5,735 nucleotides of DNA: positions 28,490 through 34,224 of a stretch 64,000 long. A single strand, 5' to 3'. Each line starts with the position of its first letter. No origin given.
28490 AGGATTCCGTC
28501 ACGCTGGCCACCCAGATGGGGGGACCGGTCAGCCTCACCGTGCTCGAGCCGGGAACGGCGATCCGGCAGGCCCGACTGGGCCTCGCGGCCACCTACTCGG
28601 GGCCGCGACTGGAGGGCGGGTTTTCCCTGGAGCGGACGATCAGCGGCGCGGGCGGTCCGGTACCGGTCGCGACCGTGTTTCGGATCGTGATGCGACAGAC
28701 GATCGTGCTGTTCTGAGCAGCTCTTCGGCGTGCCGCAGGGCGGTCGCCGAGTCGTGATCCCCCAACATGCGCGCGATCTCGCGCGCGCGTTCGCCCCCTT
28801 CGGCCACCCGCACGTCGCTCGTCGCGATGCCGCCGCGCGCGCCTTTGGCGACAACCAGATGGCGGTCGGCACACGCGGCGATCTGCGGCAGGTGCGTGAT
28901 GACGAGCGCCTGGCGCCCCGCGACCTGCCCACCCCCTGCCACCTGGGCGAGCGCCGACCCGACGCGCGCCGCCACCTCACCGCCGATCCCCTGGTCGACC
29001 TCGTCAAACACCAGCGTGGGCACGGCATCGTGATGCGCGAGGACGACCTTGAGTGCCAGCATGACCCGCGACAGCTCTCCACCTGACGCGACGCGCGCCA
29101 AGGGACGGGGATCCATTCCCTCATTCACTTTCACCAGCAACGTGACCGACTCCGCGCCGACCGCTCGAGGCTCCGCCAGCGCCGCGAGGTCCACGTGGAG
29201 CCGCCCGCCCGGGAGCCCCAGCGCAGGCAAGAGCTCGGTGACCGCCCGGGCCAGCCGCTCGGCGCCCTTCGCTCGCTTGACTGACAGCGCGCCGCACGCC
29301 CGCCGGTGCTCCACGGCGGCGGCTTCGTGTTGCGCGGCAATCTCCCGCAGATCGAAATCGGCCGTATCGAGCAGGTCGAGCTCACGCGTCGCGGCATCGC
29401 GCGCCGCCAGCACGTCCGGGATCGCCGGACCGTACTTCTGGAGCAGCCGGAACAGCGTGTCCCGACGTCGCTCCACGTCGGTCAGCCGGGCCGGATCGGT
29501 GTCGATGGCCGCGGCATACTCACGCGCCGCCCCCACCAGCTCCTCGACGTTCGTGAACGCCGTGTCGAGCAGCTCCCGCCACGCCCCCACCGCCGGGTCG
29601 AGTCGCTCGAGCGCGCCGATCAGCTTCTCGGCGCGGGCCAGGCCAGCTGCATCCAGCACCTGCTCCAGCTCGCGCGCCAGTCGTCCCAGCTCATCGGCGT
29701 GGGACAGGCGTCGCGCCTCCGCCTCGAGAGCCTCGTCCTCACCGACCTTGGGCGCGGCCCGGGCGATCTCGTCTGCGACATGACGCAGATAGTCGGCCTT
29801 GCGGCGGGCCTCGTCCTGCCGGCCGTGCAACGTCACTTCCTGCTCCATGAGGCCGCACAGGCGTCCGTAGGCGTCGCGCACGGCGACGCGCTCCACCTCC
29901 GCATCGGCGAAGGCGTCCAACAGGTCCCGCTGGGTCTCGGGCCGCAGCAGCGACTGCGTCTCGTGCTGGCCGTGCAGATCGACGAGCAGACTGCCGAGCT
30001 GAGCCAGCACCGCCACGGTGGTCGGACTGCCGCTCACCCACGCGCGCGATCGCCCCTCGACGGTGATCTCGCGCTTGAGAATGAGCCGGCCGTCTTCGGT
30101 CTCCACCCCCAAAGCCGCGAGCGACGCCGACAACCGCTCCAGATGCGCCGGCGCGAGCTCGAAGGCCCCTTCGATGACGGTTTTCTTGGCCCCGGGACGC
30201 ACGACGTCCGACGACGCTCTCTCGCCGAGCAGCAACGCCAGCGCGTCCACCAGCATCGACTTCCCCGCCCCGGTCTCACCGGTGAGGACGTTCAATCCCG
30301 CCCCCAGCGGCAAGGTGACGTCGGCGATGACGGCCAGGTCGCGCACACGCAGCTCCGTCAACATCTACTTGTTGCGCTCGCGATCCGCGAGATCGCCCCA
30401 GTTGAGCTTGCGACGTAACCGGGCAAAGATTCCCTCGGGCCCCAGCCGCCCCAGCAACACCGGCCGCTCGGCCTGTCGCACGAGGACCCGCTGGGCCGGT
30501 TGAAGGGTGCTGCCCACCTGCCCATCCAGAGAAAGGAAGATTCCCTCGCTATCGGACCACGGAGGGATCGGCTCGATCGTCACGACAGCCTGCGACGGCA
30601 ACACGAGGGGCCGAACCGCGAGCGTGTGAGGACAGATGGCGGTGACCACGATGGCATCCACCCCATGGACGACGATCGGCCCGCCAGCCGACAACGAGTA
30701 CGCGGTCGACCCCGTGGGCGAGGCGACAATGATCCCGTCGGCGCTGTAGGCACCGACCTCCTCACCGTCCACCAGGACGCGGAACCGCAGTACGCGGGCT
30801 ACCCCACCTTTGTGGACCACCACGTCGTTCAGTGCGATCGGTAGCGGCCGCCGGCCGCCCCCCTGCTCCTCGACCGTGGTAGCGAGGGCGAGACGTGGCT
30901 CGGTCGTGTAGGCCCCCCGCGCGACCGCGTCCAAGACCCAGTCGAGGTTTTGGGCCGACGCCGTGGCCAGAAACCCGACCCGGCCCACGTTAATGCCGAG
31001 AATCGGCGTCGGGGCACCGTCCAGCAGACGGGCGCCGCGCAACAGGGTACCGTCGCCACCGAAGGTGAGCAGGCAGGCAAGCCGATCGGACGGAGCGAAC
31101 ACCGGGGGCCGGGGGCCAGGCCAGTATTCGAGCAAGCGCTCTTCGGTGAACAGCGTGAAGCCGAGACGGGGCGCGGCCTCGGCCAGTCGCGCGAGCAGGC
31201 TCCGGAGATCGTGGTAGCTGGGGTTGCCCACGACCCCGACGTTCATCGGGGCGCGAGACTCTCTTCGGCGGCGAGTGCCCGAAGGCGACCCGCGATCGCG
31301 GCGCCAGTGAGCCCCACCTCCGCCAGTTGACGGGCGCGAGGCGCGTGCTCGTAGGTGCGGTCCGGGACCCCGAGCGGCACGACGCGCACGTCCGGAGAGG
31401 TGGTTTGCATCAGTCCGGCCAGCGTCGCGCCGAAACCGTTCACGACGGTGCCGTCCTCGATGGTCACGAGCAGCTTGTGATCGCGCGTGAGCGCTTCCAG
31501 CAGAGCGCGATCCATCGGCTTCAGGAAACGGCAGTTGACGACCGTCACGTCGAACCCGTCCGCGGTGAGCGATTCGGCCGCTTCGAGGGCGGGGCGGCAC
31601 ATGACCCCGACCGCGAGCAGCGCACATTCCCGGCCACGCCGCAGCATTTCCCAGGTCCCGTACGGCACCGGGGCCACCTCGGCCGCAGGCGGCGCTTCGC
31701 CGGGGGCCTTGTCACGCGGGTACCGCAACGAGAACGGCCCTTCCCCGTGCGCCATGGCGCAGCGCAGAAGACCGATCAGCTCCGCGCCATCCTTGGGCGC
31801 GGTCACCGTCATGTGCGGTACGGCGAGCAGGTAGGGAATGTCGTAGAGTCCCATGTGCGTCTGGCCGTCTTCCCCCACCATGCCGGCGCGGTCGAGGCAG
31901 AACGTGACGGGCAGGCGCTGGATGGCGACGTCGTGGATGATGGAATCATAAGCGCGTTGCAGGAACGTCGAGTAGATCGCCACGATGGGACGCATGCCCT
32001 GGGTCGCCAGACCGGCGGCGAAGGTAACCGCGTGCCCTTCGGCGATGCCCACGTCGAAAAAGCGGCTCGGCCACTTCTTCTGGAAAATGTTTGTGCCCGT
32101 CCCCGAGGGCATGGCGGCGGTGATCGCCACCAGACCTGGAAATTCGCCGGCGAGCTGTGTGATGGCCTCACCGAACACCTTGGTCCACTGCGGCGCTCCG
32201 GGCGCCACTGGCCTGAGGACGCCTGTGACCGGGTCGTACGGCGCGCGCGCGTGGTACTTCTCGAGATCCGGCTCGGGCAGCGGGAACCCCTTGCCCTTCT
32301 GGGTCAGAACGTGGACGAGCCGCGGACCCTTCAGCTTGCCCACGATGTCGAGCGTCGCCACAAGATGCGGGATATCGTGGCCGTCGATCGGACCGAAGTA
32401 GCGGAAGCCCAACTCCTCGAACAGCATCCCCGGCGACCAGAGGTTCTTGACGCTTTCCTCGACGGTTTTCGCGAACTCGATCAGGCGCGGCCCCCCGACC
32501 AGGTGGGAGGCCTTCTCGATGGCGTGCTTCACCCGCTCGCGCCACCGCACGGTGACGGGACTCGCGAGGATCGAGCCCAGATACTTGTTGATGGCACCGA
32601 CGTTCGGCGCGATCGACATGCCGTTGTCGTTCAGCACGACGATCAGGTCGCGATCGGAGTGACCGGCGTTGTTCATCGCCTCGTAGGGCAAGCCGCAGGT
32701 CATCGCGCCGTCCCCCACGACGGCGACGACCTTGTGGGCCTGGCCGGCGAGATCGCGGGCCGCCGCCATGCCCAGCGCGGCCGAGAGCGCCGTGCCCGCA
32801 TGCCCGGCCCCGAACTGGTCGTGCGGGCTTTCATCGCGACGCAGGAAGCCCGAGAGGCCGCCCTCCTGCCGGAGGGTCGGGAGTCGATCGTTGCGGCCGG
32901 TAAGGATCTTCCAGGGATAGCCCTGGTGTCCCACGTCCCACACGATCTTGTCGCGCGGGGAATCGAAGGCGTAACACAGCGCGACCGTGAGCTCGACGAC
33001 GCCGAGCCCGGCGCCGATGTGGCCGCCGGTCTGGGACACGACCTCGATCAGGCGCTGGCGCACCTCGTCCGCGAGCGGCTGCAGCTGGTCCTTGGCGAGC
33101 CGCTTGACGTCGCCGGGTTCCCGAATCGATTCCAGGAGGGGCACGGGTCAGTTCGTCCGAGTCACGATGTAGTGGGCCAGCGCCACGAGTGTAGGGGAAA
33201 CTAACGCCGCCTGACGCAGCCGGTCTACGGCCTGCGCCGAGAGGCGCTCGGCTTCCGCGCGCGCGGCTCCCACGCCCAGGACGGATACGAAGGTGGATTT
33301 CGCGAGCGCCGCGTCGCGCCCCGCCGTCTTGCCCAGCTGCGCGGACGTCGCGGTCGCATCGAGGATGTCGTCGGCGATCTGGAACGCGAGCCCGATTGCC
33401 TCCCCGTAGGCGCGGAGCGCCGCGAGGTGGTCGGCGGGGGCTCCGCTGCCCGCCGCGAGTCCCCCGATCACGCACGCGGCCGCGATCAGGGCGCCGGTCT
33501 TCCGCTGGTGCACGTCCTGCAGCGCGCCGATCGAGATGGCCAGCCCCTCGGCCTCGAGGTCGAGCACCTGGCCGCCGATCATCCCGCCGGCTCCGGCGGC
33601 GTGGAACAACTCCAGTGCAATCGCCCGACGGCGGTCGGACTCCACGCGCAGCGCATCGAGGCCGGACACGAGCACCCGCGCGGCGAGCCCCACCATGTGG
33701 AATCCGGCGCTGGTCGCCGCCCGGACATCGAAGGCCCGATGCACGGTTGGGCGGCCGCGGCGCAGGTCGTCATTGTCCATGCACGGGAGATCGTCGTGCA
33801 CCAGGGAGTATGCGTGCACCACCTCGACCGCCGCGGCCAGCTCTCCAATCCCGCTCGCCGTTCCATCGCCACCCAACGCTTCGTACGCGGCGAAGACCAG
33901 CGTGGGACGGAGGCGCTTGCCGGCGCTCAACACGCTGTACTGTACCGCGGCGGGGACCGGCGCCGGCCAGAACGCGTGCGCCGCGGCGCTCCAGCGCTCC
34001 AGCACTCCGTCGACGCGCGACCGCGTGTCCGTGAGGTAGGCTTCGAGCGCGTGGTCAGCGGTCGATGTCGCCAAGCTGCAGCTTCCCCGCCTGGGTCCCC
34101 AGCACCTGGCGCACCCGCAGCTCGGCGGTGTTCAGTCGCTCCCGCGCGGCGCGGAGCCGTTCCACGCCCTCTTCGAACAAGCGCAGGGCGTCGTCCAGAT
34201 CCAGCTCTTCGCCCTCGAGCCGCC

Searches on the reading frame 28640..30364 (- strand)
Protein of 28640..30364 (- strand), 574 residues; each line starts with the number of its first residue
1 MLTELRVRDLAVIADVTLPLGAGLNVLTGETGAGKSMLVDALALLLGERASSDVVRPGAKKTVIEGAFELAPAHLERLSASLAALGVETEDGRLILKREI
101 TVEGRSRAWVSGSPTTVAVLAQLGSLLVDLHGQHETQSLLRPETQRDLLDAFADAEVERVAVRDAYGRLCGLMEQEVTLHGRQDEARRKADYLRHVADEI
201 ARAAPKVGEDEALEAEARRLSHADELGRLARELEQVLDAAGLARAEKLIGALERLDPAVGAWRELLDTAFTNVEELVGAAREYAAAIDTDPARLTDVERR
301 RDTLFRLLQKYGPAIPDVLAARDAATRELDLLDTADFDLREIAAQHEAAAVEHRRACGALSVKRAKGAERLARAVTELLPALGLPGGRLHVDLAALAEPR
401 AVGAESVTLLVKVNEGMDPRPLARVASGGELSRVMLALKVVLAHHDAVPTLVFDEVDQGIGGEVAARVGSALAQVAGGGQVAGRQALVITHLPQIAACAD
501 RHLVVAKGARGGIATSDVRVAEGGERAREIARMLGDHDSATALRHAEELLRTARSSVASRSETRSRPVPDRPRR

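Call 47: search_protein_families(library=pfam, proteins=[window:28640-30364:-], max_evalue=0.00001)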
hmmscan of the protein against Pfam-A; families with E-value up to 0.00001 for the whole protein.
window:28640-30364:- (574 aa): 2 families
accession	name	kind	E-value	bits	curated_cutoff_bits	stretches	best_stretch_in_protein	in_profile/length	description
PF02463.25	SMC_N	-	1.1e-13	51.5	40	1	2-507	2-213/220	RecF/RecN/SMC N terminal domain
PF13476.12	AAA_23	-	1.9e-07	32.4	27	1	6-53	3-50/201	AAA domain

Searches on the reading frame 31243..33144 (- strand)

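Call 48: search_protein_families(library=pfam, proteins=[window:31243-33144:-], max_evalue=0.00001)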
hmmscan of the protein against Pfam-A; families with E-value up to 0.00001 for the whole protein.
window:31243-33144:- (633 aa): 3 families
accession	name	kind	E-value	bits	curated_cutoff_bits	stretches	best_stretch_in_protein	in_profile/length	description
PF13292.11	DXP_synthase_N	-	1.9e-115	385.3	21.2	1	4-281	1-274/274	1-deoxy-D-xylulose-5-phosphate synthase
PF02779.29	Transket_pyr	-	8.2e-46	156.2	27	1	318-480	3-172/174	Transketolase, pyrimidine binding domain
PF02780.25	Transketolase_C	-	6.6e-29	100.8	25.9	1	496-617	1-124/124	Transketolase, C-terminal domain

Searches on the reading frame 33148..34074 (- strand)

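Call 48: search_protein_families(library=pfam, proteins=[window:33148-34074:-], max_evalue=0.00001)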
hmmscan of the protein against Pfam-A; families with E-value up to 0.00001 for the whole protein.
window:33148-34074:- (308 aa): 1 family
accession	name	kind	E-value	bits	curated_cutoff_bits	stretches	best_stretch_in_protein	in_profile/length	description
PF00348.22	polyprenyl_synt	-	1.6e-51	175.4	27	1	42-279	6-231/251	Polyprenyl synthetase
